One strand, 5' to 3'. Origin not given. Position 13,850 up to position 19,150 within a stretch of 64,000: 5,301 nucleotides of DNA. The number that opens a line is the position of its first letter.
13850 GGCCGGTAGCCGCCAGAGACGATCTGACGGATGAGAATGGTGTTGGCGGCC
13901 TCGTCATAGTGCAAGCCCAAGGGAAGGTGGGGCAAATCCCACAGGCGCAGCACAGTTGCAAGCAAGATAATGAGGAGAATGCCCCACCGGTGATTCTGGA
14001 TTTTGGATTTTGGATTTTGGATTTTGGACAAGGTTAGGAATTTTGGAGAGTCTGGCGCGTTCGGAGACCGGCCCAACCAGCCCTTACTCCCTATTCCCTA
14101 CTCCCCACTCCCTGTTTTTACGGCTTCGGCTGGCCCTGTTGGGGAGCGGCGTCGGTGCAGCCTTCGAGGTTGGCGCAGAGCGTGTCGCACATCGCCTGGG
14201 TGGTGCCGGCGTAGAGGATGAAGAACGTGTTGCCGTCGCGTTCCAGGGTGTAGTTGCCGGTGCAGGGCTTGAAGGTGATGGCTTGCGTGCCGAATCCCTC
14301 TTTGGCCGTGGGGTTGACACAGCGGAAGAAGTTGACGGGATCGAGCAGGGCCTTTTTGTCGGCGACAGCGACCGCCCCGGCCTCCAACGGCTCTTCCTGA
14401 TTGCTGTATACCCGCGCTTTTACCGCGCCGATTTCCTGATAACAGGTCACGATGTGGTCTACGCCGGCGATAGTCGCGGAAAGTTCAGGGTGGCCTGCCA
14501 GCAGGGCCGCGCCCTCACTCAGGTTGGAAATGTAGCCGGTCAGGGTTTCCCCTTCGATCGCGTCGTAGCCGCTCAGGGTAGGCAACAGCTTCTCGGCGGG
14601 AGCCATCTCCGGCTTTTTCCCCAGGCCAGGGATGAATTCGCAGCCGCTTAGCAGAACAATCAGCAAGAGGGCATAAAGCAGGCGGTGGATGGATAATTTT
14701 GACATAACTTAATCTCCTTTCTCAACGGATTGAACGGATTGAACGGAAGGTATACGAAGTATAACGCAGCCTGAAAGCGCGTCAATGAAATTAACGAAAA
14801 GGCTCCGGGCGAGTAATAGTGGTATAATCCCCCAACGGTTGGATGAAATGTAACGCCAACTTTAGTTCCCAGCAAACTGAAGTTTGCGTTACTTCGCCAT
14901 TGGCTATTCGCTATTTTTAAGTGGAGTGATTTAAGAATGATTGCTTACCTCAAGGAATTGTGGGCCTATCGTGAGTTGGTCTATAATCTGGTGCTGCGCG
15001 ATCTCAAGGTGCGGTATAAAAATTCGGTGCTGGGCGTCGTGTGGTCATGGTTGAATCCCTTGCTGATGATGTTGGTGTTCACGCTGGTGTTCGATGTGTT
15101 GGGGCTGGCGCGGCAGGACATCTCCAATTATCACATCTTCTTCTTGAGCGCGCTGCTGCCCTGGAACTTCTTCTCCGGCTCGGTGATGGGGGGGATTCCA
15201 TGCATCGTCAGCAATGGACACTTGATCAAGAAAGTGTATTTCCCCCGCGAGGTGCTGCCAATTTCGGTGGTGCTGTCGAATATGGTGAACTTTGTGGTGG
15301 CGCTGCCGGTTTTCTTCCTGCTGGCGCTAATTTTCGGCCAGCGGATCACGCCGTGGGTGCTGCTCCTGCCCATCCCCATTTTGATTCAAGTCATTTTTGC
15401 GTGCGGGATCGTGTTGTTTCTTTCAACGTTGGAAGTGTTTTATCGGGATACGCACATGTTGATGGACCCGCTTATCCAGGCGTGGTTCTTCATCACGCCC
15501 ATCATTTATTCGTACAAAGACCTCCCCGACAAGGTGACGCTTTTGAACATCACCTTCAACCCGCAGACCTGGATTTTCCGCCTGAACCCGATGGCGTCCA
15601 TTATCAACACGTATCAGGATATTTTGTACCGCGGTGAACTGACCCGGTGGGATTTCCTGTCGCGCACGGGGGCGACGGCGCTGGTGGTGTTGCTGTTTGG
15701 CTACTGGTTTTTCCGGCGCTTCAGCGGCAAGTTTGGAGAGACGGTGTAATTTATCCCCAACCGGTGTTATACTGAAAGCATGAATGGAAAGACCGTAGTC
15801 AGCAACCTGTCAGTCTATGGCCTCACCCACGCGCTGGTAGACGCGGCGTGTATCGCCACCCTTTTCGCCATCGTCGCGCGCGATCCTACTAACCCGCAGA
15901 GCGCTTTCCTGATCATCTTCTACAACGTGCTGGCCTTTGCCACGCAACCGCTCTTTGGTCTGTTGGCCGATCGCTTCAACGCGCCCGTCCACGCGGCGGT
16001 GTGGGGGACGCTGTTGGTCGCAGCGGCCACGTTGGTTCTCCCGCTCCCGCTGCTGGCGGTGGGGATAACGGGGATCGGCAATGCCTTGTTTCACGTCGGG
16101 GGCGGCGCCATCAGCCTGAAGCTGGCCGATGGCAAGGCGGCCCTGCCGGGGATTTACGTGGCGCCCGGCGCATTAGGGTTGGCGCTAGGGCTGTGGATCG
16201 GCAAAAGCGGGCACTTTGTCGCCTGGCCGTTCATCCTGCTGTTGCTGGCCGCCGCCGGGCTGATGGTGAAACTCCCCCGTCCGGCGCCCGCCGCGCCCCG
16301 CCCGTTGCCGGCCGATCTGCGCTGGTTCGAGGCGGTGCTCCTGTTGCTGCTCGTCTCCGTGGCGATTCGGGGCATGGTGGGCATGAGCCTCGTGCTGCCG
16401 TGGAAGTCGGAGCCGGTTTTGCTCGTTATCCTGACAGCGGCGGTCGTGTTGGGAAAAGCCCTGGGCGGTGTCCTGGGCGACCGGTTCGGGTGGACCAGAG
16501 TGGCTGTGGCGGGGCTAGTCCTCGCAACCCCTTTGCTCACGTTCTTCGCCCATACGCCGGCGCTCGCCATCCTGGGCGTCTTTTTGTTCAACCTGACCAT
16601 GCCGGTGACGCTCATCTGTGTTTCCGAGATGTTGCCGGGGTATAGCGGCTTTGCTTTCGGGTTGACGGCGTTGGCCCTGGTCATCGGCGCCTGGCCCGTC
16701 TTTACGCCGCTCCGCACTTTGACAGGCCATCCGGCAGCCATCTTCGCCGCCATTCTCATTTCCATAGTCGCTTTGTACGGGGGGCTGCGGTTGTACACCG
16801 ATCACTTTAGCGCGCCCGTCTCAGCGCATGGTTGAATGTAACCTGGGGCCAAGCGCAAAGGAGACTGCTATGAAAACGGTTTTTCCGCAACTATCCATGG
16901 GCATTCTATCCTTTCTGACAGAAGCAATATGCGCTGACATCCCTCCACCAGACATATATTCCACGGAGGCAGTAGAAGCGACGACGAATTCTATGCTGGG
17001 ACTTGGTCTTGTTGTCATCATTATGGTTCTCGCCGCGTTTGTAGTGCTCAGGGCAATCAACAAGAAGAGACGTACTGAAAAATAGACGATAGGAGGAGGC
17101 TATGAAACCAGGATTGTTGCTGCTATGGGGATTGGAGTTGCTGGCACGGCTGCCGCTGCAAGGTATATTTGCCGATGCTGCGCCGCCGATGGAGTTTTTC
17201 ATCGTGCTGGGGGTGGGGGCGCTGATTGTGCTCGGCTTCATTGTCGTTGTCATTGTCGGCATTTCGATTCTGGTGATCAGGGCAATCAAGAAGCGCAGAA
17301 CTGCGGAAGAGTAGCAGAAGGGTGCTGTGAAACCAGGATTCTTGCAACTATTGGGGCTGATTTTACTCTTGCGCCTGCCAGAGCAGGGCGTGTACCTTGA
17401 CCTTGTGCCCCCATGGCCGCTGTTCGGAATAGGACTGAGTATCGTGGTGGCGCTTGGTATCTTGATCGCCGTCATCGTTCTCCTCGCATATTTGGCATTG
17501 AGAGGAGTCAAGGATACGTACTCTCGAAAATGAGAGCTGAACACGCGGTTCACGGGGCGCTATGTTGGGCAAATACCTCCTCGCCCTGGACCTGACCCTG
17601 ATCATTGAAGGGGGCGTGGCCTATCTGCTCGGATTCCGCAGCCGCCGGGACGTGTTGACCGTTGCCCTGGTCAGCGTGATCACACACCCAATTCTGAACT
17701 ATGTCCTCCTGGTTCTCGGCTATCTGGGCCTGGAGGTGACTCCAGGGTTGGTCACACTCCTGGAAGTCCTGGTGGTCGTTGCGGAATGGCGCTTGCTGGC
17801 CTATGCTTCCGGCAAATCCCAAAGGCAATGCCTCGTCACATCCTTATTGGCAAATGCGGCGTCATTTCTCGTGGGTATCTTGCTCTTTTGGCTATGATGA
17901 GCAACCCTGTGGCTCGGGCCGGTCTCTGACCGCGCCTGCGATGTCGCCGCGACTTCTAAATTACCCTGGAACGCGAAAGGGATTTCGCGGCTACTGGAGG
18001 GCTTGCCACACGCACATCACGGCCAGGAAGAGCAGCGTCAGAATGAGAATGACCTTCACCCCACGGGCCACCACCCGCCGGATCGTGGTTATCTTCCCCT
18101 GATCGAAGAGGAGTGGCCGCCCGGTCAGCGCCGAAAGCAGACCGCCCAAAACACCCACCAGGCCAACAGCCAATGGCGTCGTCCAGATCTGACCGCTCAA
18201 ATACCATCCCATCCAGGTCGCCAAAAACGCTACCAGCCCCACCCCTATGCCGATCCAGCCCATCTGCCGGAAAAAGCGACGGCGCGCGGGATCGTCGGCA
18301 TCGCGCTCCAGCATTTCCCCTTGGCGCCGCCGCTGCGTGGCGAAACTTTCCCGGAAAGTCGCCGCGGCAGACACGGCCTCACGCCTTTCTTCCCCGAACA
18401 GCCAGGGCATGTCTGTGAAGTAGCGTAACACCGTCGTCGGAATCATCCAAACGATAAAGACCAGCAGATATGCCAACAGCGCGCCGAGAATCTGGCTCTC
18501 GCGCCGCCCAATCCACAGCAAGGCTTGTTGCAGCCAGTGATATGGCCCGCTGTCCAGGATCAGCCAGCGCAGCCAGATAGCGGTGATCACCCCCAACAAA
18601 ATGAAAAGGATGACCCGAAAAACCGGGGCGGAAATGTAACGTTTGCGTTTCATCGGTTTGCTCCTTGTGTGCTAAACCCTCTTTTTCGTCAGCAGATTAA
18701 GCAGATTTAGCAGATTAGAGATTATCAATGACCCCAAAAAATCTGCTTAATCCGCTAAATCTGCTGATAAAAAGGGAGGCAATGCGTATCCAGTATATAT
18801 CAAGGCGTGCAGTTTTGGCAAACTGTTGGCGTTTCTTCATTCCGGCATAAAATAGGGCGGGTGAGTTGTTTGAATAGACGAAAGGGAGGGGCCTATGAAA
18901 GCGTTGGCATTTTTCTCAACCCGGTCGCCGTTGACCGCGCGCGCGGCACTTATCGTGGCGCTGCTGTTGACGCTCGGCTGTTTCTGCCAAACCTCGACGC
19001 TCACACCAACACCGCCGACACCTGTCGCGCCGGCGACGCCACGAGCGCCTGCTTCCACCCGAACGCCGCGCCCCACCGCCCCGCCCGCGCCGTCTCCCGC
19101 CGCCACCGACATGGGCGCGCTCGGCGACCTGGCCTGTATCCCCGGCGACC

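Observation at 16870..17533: Tandem array of three paralogous single-TM micro-proteins with a conserved D-x-x-P-P after a leader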

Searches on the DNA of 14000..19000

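Call 58: search_rna_families(source=window, start=14000, end=19000, threshold=evalue, max_evalue=1)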
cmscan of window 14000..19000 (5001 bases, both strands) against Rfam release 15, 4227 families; matches with E-value up to 1: 1.
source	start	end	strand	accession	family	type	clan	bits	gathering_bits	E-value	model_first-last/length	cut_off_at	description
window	15061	15120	+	RF00211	SNORD35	Gene; snRNA; snoRNA; CD-box;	CL00056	22.8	36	0.1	1-88/88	no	Small nucleolar RNA SNORD35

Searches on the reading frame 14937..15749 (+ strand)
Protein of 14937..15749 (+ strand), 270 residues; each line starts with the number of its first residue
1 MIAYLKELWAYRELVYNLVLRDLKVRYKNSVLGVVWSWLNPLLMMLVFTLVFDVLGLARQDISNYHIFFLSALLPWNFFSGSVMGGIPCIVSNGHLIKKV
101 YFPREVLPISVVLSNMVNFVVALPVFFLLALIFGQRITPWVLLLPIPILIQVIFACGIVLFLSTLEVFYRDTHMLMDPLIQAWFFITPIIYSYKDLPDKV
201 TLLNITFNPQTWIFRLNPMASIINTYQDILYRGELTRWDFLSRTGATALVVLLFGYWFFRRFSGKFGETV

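Call 5: search_protein_families(library=pfam, proteins=[window:14937-15749:+], max_evalue=0.01)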
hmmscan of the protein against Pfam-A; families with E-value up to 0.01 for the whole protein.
window:14937-15749:+ (270 aa): 1 family
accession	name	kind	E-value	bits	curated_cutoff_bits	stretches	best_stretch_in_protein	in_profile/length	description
PF01061.29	ABC2_membrane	-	1e-14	55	26.9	1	15-215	3-204/211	ABC-2 type transporter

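Call 6: search_protein_families(library=ncbifam, proteins=[window:14937-15749:+], max_evalue=0.01)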
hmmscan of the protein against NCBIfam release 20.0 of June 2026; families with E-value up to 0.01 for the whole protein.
window:14937-15749:+ (270 aa): 1 family
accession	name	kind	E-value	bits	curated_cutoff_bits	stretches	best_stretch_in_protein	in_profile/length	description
NF050109.1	galactan_ABC_perm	equivalog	2.4e-22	79.7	380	1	5-247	14-250/272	galactan export ABC transporter permease subunit Wzm/RfbD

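Call 69: search_protein_families(library=padloc, proteins=[window:14937-15749:+], max_evalue=0.01)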
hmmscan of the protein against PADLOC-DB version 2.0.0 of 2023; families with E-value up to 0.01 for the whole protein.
window:14937-15749:+ (270 aa): 0 families

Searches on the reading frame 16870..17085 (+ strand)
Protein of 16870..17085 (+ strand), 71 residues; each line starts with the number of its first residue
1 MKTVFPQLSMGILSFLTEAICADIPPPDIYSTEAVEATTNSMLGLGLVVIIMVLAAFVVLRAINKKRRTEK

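Call 5: search_protein_families(library=pfam, proteins=[window:16870-17085:+], max_evalue=0.01)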
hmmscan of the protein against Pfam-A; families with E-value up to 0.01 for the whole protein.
window:16870-17085:+ (71 aa): 0 families

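Call 6: search_protein_families(library=ncbifam, proteins=[window:16870-17085:+], max_evalue=0.01)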
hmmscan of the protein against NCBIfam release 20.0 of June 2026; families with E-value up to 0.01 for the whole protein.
window:16870-17085:+ (71 aa): 0 families

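Call 10: find_homologous_proteins(query=A1, max_evalue=0.01)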
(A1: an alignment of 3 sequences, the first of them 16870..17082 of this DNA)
Query A1 (3 sequences) (71 aa, profile of the alignment): 4 proteins with E <= 0.01 among 130 candidates.
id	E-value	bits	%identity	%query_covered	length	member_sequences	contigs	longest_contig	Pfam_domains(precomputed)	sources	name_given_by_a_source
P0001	3.2e-28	115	45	28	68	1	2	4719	-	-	-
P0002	6.1e-28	114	31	76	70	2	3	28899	-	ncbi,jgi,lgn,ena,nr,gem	ncbi:MAG TPA: hypothetical protein PKH77_09880 [Anaerolineae bacterium]|nr:hypothetical protein [Ana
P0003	7.1e-22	95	93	100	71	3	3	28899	-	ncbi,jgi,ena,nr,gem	ncbi:MAG TPA: hypothetical protein PKH77_09875 [Anaerolineae bacterium]|nr:hypothetical protein [Ana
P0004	4.7e-14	70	30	76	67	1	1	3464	-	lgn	-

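Call 12: find_encoding_contigs(protein=P0004, flank=10000)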
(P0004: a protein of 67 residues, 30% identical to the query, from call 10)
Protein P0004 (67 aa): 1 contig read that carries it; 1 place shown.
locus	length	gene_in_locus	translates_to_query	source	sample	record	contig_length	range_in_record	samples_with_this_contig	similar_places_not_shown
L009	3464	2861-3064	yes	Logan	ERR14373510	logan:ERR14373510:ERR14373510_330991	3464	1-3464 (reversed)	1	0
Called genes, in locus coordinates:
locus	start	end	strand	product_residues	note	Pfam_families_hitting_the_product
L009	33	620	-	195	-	-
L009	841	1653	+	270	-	PF01061:ABC2_membrane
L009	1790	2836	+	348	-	-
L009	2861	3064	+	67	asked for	-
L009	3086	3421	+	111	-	-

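Call 13: find_encoding_contigs(protein=P0003, flank=10000)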
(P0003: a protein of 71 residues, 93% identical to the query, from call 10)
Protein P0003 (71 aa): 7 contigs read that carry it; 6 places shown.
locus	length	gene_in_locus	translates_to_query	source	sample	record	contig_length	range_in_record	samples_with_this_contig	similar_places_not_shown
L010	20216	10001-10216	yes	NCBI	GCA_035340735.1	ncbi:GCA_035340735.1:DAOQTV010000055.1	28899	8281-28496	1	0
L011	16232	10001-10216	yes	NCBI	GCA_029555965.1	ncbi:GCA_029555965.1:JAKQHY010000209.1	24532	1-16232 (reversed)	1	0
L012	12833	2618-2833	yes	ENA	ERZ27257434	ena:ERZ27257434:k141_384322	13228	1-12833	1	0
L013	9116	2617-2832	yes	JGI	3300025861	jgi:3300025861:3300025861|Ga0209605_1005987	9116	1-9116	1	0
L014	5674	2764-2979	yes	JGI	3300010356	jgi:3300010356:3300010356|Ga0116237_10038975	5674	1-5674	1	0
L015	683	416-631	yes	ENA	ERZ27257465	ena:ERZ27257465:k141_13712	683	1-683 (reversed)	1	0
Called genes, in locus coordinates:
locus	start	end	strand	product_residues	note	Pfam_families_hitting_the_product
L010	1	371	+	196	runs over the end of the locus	PF02660:G3P_acyltransf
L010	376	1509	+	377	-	PF13506:Glyco_transf_21, PF00535:Glycos_transf_2, PF13641:Glyco_tranf_2_3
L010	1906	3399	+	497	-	PF00890:FAD_binding_2 (weak), PF01266:DAO, PF01593:Amino_oxidase, PF03486:HI0933_like (faint), PF07992:Pyr_redox_2 (weak), PF12831:FAD_oxidored (faint), PF13450:NAD_binding_8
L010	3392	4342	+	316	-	PF00494:SQS_PSY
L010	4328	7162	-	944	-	PF13231:PMT_2 (faint)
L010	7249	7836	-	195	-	-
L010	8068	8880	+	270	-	PF01061:ABC2_membrane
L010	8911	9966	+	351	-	PF07690:MFS_1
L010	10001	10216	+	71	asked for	-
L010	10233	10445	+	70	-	-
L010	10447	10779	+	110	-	-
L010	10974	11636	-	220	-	-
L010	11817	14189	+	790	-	PF04389:Peptidase_M28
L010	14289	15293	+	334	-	PF13673:Acetyltransf_10 (faint), PF08445:FR47 (faint), PF00583:Acetyltransf_1, PF13508:Acetyltransf_7 (weak)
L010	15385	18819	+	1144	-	PF13231:PMT_2, PF13449:Phytase-like (faint), PF08450:SGL (weak), PF25021:TEN_NHL (faint), PF01436:NHL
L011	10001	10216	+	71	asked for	-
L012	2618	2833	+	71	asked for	-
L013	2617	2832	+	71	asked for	-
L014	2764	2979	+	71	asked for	-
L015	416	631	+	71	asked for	-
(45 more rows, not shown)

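Call 69: search_protein_families(library=padloc, proteins=[window:16870-17085:+], max_evalue=0.01)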
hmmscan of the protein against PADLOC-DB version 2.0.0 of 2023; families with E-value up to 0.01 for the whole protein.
window:16870-17085:+ (71 aa): 0 families

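Call 70: search_protein_families(library=phrogs, proteins=[window:16870-17085:+], max_evalue=0.01)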
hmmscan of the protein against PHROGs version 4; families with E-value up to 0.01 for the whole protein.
window:16870-17085:+ (71 aa): 0 families

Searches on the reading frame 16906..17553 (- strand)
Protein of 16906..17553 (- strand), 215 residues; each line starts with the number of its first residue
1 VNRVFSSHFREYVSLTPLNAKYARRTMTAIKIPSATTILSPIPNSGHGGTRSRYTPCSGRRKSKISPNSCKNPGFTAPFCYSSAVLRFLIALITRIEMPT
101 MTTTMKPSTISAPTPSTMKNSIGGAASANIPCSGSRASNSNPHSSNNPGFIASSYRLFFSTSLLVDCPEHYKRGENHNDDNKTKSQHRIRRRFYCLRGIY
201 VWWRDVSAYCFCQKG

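Call 76: search_protein_families(library=pfam, proteins=[window:16906-17553:-], max_evalue=0.01)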
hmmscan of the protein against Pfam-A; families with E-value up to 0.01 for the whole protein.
window:16906-17553:- (215 aa): 0 families
